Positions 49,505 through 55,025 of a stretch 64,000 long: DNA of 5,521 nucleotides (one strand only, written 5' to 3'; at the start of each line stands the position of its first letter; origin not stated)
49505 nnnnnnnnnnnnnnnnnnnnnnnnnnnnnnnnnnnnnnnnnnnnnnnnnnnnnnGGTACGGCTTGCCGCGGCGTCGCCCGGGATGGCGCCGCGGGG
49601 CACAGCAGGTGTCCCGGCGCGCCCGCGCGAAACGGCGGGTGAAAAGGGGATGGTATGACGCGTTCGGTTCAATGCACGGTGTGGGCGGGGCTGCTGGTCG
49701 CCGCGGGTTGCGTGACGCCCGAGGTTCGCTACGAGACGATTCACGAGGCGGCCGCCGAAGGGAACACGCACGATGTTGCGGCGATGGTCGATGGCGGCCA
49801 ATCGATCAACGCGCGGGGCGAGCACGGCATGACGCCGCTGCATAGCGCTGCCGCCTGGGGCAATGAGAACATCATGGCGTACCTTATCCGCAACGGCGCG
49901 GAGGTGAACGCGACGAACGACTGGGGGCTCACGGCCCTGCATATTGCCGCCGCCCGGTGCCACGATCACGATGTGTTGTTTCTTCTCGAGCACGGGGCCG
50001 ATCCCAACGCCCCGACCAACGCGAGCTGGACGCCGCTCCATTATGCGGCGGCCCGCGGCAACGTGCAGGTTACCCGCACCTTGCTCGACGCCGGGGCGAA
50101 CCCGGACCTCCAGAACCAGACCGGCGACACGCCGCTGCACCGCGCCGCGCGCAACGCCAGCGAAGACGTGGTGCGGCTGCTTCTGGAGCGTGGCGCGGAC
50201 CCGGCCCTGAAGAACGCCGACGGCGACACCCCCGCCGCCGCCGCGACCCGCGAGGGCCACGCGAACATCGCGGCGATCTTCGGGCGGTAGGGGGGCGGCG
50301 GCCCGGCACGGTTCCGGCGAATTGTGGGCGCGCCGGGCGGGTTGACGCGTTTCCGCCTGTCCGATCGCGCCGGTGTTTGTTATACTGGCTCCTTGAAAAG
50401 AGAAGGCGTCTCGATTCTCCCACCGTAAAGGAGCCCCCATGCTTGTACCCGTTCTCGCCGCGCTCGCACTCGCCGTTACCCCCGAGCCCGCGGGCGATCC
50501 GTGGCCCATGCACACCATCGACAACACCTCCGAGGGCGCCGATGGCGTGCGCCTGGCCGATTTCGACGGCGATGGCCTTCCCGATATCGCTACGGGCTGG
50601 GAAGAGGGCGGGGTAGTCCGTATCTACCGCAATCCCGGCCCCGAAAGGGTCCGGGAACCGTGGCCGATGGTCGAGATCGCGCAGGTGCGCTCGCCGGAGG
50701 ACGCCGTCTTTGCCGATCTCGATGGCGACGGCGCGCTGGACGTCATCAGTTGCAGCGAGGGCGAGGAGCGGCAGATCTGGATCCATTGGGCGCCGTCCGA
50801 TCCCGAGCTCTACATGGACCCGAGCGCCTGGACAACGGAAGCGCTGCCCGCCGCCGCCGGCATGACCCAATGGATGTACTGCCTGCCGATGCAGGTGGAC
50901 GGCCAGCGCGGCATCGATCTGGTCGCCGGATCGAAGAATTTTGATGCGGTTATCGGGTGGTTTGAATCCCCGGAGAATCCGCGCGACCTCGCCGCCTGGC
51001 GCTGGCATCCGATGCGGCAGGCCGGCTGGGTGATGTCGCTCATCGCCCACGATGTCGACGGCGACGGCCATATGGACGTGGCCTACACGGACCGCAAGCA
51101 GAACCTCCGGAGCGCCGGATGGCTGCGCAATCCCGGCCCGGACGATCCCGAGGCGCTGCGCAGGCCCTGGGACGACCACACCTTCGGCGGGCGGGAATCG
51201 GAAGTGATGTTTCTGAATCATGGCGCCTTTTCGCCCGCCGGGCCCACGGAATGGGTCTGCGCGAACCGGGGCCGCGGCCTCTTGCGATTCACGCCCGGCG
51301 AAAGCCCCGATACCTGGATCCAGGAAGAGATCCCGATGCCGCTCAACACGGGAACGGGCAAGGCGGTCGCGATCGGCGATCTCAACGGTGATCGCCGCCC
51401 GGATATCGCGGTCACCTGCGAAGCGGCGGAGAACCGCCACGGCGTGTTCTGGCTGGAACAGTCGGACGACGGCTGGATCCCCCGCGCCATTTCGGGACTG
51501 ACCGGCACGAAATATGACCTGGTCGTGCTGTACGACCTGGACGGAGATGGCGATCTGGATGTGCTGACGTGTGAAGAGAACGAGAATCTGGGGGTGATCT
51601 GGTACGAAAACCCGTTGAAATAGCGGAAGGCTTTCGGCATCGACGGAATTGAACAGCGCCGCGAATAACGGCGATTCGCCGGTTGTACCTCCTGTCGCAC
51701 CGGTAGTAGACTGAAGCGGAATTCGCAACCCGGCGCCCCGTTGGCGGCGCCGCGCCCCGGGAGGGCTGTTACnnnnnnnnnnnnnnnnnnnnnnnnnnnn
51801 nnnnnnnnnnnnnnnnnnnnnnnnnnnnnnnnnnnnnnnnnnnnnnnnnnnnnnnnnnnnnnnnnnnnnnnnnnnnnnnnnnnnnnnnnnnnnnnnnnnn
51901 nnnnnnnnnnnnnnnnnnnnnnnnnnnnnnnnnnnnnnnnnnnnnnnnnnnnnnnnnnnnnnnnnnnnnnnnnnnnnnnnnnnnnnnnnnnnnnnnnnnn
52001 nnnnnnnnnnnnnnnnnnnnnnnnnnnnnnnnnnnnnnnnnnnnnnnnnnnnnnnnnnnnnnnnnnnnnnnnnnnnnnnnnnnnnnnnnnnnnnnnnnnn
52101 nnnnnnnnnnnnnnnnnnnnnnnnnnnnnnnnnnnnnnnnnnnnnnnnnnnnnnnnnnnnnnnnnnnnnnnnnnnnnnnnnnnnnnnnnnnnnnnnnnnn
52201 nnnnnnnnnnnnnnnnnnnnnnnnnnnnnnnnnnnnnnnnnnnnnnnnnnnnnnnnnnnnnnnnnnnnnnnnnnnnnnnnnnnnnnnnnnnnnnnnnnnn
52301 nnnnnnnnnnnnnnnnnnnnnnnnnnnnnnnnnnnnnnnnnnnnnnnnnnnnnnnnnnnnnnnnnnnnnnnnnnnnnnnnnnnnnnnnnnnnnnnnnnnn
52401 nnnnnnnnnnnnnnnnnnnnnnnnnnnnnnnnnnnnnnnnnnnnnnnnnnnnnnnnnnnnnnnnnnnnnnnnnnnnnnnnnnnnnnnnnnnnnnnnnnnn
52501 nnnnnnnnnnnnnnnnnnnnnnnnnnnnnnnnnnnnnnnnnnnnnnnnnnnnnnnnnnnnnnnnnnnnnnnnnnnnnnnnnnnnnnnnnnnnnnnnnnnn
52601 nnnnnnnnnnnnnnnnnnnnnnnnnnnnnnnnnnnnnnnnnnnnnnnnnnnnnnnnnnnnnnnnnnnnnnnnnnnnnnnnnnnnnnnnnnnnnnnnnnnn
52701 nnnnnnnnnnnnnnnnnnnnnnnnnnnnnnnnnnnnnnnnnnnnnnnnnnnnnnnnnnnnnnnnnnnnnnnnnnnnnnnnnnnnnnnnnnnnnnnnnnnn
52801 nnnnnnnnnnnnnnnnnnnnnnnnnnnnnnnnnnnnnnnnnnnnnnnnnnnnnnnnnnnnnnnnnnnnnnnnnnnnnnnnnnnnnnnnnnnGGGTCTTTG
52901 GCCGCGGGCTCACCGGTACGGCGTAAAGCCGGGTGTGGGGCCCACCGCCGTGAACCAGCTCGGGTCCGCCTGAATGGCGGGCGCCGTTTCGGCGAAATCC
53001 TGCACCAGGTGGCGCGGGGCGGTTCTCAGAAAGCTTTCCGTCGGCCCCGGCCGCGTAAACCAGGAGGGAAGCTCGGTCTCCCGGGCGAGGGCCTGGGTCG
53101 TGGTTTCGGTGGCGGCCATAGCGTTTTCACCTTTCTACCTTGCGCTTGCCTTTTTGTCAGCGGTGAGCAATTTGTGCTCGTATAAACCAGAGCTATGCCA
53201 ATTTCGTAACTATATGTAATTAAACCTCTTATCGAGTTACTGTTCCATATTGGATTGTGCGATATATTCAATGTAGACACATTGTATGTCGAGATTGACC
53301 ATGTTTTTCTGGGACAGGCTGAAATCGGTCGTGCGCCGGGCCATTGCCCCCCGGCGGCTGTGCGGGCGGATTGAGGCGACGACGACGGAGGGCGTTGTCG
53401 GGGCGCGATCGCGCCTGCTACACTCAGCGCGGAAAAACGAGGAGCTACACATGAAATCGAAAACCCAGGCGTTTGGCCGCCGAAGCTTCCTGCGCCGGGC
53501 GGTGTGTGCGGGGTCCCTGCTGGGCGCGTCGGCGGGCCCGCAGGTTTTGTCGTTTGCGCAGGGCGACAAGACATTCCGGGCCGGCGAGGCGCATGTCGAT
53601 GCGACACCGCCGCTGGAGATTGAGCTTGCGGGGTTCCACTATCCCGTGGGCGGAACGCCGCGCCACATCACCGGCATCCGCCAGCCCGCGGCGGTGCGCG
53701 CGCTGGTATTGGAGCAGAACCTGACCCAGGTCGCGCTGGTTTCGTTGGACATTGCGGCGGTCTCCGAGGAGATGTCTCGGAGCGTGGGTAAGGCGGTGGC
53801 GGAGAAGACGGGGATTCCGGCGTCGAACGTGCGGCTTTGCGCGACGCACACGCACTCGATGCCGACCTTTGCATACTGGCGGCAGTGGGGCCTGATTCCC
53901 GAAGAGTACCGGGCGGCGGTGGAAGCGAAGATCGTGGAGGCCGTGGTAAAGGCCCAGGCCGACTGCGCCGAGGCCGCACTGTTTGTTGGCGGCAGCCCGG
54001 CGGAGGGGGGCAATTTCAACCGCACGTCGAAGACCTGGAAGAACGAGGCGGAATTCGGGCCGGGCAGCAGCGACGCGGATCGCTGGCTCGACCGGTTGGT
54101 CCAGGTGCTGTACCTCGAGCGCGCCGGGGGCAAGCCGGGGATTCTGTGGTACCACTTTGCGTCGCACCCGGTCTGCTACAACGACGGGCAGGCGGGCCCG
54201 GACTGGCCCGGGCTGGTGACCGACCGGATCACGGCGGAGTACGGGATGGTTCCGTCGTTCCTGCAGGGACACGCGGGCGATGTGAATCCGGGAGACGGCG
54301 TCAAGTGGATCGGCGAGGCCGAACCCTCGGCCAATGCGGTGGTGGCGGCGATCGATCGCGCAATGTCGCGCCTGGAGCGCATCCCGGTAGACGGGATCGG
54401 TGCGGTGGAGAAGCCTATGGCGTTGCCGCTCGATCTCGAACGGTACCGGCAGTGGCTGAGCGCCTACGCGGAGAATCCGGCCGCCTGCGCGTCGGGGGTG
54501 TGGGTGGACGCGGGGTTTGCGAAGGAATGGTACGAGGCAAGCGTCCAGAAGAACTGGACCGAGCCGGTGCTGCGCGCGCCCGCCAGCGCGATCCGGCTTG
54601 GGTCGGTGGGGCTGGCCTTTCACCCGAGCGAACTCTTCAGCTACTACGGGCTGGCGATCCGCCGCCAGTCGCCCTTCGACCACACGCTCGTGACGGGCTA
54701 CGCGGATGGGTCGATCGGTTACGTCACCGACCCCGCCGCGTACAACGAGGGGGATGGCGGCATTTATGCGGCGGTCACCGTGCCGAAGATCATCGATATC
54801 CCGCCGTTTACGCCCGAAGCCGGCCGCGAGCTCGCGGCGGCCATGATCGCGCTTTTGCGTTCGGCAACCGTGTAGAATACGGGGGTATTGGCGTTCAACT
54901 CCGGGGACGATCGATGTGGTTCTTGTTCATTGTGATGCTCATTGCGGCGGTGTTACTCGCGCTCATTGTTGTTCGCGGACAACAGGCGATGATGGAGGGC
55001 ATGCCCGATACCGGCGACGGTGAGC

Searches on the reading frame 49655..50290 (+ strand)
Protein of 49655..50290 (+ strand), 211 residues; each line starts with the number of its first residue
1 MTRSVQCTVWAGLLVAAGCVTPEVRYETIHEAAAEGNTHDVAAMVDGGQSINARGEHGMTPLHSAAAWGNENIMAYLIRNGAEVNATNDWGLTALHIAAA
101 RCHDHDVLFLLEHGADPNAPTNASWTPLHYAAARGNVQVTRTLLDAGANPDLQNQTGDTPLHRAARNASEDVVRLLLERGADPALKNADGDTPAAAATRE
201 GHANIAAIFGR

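Call 7: search_protein_families(library=pfam, proteins=[window:49655-50290:+], max_evalue=0.01)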
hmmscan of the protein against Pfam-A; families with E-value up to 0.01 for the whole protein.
window:49655-50290:+ (211 aa): 6 families
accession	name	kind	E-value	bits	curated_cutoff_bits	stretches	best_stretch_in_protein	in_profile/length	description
PF00023.36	Ank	-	6.2e-39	130.3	21.1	4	157-187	2-32/33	Ankyrin repeat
PF13637.12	Ank_4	-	9e-37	124.7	22.7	5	108-144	14-50/50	Ankyrin repeats (many copies)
PF12796.13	Ank_2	-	7.4e-36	123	27.3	2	29-119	1-88/90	Ankyrin repeats (3 copies)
PF13606.12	Ank_3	-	4.9e-30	100.2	22.3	4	157-183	2-28/30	Ankyrin repeat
PF13857.12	Ank_5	-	5.7e-28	97.1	27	3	110-164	1-56/56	Ankyrin repeats (many copies)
PF24521.3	Ank_KRIT1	-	6.8e-10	39.3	80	2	126-204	20-99/149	KRIT1 ankyrin-repeats domain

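Call 10: search_protein_families(library=ncbifam, proteins=[window:49655-50290:+], max_evalue=0.1)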
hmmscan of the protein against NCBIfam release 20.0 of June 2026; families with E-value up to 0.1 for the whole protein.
window:49655-50290:+ (211 aa): 10 families
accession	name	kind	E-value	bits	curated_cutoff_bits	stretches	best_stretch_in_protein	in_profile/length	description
NF041931.2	MzaA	equivalog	1.1e-25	90.6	800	3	35-120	12-96/726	MZA anti-phage system associated sigma-70 family RNA polymerase sigma factor MzaA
NF043023.1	T4SS_AnkH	equivalog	6.6e-23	81.2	600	2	29-134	3-108/467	Dot/Icm T4SS effector AnkH/LegA3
NF043029.1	T4SS_AnkY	equivalog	1.1e-22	80.2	600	2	124-199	458-533/543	Dot/Icm T4SS effector AnkY/LegA9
NF043022.1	T4SS_AnkG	equivalog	3.5e-13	49.1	500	2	115-203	355-449/455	Dot/Icm T4SS effector AnkG/AnkZ/LegA7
NF043028.1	T4SS_AnkX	equivalog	2.6e-10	39.1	1400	1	36-198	559-727/938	Dot/Icm T4SS effector AnkN/AnkX/LegA8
TIGR00870.1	trp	subfamily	4.7e-10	38.2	498.75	2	56-99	176-219/747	transient-receptor-potential calcium channel protein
NF043019.1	T4SS_AnkC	equivalog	2.5e-07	29.9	450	1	50-148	119-225/459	Dot/Icm T4SS effector AnkC/LegA12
NF043024.1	T4SS_AnkI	equivalog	2.3e-05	23.3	550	1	124-164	241-282/439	Dot/Icm T4SS effector AnkI/LegAS4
NF043027.1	T4SS_AnkQ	equivalog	2.4e-05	23.1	700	1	42-88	348-394/496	Dot/Icm T4SS effector AnkQ/LegA10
NF043021.1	T4SS_AnkF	equivalog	0.00066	18.1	1000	0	50-105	611-646/917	Dot/Icm T4SS effector AnkF/LegA14/Ceg31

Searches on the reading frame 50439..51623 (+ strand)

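Call 7: search_protein_families(library=pfam, proteins=[window:50439-51623:+], max_evalue=0.01)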
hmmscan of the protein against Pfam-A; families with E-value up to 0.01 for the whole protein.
window:50439-51623:+ (394 aa): 4 families
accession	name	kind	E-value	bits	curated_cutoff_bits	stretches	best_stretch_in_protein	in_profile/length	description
PF13517.12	FG-GAP_3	-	1.9e-25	89.6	26.9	5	41-103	1-60/61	FG-GAP-like repeat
PF01839.29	FG-GAP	-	2e-13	50.3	22.1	2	307-326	2-21/37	FG-GAP repeat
PF20615.3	DUF6802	-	1.2e-05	25.7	27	0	364-386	33-55/102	Family of unknown function (DUF6802)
PF12256.14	TcdB_toxin_midN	-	0.00038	20.3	24.8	0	90-107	31-48/181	Insecticide toxin TcdB middle/N-terminal region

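Call 10: search_protein_families(library=ncbifam, proteins=[window:50439-51623:+], max_evalue=0.1)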
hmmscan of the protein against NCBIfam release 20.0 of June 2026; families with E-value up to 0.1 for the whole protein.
window:50439-51623:+ (394 aa): 1 family
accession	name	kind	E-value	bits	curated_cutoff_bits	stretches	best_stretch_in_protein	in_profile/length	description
NF047539.1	XAC2610_fam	domain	5.5e-06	26.8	35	0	311-335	2-26/89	XAC2610-related protein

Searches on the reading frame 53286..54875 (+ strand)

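Call 42: search_protein_families(library=pfam, proteins=[window:53286-54875:+], max_evalue=0.00001)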
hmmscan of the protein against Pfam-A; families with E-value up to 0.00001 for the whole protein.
window:53286-54875:+ (529 aa): 1 family
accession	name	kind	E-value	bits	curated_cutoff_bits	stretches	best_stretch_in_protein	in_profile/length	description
PF04734.18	Ceramidase_alk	-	6.8e-14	51.8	32.1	1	98-298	2-207/509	Neutral/alkaline non-lysosomal ceramidase, N-terminal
